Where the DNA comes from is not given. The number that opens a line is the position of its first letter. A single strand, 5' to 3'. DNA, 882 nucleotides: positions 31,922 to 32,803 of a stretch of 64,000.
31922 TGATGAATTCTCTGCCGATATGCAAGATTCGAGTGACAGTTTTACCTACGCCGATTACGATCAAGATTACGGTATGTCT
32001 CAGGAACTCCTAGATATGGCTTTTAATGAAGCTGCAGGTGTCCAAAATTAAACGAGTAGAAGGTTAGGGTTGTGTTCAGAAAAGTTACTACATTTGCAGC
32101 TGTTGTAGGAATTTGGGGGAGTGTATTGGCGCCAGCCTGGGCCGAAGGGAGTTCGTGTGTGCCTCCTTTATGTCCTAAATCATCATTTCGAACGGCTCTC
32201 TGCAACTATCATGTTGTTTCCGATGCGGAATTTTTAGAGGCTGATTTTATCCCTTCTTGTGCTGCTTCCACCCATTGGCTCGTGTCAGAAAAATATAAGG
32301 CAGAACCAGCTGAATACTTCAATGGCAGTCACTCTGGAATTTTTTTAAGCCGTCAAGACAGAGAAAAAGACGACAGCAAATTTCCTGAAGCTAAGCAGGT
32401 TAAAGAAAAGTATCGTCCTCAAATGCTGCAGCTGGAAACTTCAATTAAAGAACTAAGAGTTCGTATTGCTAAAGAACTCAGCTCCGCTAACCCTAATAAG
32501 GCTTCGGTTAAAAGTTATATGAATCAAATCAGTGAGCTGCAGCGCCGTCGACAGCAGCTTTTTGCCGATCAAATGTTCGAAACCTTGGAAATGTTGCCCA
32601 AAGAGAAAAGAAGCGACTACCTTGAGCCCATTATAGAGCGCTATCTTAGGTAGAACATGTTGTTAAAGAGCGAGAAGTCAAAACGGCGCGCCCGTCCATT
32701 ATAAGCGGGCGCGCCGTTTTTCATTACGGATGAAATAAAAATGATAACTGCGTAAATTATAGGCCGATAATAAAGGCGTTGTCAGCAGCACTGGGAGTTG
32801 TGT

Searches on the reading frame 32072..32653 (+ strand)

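Call 28: search_protein_families(library=pfam, proteins=[window:32072-32653:+], max_evalue=0.001)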
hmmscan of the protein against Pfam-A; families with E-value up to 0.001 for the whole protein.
window:32072-32653:+ (193 aa): 1 family
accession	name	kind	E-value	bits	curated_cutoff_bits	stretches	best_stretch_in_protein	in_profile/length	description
PF13801.11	Metal_resist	-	2.1e-05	25.1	29.2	1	112-180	55-123/125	Heavy-metal resistance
